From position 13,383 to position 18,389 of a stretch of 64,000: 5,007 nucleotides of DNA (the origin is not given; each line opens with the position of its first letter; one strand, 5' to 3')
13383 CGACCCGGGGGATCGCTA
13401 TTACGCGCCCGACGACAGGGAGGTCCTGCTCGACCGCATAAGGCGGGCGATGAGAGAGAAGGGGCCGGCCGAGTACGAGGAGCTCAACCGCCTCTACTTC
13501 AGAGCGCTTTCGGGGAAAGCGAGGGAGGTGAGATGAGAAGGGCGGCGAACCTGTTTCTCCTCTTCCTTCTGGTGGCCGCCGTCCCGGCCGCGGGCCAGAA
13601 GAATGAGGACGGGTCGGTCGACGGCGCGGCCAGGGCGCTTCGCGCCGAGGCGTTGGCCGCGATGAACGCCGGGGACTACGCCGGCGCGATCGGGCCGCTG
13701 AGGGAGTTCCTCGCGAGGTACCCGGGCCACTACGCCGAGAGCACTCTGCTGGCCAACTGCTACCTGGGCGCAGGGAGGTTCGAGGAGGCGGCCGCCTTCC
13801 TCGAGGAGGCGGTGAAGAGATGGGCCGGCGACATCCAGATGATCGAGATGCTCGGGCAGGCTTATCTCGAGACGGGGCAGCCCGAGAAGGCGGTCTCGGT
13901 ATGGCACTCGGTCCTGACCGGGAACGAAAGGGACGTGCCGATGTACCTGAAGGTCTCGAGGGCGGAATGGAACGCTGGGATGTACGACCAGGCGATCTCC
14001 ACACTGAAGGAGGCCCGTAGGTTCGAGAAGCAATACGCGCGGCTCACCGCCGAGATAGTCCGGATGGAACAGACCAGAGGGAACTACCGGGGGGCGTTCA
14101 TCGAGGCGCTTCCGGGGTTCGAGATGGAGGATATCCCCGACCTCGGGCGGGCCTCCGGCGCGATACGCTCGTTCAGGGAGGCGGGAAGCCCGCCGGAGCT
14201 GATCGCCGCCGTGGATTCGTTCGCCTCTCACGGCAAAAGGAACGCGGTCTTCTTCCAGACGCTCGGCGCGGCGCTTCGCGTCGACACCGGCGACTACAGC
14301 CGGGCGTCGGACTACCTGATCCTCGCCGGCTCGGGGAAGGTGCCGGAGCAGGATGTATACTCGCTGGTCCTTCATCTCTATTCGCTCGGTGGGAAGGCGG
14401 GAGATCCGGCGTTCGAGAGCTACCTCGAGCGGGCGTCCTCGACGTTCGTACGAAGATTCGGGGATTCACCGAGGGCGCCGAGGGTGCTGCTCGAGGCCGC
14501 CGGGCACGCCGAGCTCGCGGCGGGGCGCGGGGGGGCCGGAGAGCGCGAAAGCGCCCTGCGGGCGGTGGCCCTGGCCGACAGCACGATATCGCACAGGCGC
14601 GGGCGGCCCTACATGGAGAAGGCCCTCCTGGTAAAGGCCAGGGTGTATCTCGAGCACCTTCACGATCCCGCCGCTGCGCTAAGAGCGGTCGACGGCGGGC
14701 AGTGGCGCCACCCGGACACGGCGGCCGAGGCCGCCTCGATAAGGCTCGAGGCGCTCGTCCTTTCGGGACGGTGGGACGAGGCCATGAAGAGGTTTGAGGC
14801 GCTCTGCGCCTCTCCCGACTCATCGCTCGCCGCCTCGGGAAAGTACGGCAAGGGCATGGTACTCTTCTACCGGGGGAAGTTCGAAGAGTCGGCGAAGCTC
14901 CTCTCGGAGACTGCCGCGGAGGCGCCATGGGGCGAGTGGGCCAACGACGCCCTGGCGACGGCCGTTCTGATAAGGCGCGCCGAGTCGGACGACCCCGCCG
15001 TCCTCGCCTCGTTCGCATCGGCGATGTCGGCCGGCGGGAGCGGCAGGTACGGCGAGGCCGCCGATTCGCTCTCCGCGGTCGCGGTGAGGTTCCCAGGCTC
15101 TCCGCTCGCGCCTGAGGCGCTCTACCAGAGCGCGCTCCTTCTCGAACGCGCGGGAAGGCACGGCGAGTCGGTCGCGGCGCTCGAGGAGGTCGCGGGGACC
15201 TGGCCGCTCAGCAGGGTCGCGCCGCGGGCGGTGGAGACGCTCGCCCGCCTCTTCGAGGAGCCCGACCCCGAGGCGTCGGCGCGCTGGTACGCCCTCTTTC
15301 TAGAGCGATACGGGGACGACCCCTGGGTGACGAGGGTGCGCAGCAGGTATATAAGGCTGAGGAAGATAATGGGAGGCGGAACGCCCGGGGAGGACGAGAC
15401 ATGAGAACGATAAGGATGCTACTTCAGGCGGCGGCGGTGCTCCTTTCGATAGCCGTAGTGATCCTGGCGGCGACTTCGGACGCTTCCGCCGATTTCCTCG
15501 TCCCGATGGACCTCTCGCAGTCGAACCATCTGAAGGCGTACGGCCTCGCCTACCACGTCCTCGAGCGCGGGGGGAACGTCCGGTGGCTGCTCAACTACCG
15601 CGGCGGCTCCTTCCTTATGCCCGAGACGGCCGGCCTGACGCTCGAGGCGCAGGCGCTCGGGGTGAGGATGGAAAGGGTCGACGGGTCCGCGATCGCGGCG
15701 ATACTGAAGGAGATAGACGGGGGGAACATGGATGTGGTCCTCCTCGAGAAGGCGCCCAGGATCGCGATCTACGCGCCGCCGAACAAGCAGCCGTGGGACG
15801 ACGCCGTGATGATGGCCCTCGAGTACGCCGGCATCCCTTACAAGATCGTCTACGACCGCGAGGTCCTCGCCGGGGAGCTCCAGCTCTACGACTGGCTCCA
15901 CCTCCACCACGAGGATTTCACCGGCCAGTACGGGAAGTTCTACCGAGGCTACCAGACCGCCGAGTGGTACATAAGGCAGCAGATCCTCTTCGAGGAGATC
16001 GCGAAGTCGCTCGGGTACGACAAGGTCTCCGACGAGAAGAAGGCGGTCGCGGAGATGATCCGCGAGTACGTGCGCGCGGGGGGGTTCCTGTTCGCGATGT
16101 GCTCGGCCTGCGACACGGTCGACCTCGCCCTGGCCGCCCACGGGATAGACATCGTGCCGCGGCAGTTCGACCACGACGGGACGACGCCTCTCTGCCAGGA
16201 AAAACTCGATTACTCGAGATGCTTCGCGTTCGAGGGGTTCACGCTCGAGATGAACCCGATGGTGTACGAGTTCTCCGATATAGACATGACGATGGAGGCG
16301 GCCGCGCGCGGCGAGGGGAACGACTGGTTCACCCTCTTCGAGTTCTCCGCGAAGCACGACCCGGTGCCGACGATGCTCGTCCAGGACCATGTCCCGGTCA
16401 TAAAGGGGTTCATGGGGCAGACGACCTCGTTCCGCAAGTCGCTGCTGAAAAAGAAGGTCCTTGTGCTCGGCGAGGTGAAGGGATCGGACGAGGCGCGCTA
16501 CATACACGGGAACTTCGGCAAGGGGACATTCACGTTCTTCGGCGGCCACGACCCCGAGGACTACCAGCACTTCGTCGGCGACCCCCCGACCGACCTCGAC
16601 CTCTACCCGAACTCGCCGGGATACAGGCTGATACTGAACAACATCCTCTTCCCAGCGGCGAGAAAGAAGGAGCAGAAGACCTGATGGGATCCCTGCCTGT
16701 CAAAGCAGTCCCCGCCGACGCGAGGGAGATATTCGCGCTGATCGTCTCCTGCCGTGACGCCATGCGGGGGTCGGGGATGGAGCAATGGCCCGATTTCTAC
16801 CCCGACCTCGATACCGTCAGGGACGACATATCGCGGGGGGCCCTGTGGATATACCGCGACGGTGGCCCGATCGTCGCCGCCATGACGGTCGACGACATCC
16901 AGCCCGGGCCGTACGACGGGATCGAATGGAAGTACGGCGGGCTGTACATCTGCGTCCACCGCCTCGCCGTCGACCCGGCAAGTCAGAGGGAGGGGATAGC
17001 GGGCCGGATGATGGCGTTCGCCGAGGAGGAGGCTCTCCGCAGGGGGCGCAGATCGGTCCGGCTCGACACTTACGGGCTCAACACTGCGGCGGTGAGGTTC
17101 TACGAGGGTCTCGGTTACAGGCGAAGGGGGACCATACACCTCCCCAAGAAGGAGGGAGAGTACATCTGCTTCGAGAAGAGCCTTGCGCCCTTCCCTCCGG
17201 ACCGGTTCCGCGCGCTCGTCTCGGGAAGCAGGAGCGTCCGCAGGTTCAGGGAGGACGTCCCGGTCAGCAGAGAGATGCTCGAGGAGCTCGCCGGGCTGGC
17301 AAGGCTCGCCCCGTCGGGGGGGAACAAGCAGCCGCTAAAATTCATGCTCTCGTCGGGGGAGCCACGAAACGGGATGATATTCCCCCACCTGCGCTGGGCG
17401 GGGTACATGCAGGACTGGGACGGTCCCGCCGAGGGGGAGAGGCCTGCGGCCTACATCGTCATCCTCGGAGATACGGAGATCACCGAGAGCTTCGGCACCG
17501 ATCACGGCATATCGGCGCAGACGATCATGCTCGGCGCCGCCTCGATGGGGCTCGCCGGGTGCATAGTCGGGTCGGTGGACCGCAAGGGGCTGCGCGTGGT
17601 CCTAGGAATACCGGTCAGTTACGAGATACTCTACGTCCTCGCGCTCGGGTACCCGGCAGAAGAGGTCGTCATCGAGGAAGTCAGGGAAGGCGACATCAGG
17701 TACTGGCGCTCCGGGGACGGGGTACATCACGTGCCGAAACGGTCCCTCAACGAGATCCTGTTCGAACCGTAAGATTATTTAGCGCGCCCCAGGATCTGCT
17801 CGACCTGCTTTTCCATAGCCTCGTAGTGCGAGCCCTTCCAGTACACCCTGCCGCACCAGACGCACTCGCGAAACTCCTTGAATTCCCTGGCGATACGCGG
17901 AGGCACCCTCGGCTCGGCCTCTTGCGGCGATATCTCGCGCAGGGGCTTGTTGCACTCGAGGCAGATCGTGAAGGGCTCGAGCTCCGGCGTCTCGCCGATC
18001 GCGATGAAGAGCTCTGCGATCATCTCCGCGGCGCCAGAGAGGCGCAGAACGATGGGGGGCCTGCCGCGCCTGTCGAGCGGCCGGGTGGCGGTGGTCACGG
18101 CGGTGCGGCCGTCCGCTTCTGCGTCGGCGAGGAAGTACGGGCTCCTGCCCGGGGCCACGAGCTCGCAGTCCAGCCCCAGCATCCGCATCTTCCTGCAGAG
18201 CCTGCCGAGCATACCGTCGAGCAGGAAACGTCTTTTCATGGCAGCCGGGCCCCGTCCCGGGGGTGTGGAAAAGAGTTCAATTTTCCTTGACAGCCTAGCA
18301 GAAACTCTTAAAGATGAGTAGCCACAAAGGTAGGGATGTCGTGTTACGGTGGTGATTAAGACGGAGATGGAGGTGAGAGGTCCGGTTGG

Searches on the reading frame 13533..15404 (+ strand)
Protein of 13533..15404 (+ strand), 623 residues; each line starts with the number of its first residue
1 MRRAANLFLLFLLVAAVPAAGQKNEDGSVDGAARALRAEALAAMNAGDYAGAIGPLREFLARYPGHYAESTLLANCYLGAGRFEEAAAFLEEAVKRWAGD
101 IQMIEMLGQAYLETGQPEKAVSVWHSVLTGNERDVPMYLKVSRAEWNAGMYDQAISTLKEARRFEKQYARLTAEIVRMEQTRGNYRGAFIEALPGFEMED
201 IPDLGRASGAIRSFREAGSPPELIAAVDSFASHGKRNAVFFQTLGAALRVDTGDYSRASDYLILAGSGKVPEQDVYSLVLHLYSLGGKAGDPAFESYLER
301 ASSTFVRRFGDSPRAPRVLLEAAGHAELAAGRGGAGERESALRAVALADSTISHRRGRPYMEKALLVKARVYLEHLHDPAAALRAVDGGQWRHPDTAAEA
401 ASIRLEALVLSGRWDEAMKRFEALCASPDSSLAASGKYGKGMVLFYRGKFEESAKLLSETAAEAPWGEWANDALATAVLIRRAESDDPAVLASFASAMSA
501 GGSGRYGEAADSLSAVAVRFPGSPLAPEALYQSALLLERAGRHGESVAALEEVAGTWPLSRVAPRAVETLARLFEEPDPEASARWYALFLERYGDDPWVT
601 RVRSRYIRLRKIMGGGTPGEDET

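Call 63: search_protein_families(library=pfam, proteins=[window:13533-15404:+], max_evalue=0.001)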
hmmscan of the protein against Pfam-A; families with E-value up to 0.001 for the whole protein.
window:13533-15404:+ (623 aa): 14 families
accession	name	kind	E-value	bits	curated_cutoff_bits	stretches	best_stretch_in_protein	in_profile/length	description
PF13432.12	TPR_16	-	1.3e-17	64.3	32.7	2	38-100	2-64/65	Tetratricopeptide repeat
PF13174.12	TPR_6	-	1.3e-17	63.6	26.3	0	40-65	7-32/33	Tetratricopeptide repeat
PF13428.12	TPR_14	-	4.3e-17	61.3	23.5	1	72-110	6-44/44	Tetratricopeptide repeat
PF14559.12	TPR_19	-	3.4e-16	59.8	25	2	45-96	3-54/68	Tetratricopeptide repeat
PF07719.23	TPR_2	-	3e-15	55.5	27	0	72-95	6-29/34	Tetratricopeptide repeat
PF13181.12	TPR_8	-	7.2e-11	41.8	25.7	0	72-95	6-29/34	Tetratricopeptide repeat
PF12895.13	ANAPC3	-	6e-09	36.5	27.2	0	39-93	29-82/82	Anaphase-promoting complex, cyclosome, subunit 3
PF13176.12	TPR_7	-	9e-08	32.1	27.9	0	72-100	4-34/36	Tetratricopeptide repeat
PF00515.34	TPR_1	-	1e-07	31.9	27.8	0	73-95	7-29/34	Tetratricopeptide repeat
PF13424.12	TPR_12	-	2.4e-06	28.1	30.1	1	71-121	5-65/77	Tetratricopeptide repeat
PF25058.1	ARM_TT21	-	1.9e-05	25.1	27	0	72-124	62-117/155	Tetratricopeptide repeat protein 21 ARM repeat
PF24575.1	TPR_Slam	-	0.00013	22.8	35.2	0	37-83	51-97/104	Surface lipoprotein assembly modifier, N-terminal TPR repeats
PF25064.1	ARM_TT21_5th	-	0.00033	21.4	27.8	0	407-471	44-109/117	TT21 fifth ARM repeats domain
PF01535.26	PPR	-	0.00058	20.4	25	0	72-95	5-28/31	PPR repeat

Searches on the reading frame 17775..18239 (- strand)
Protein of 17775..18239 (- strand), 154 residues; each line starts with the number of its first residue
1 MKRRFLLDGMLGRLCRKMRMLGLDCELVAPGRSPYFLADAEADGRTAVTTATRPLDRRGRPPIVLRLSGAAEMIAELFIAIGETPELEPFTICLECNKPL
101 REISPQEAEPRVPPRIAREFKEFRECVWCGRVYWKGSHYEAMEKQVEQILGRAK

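Call 61: search_protein_families(library=pfam, proteins=[window:17775-18239:-], max_evalue=0.001)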
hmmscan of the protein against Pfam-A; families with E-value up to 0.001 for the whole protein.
window:17775-18239:- (154 aa): 1 family
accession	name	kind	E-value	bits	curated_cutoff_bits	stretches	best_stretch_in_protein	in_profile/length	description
PF01927.22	Mut7-C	-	2.6e-29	102.6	23.3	1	4-145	2-145/146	Mut7-C RNAse domain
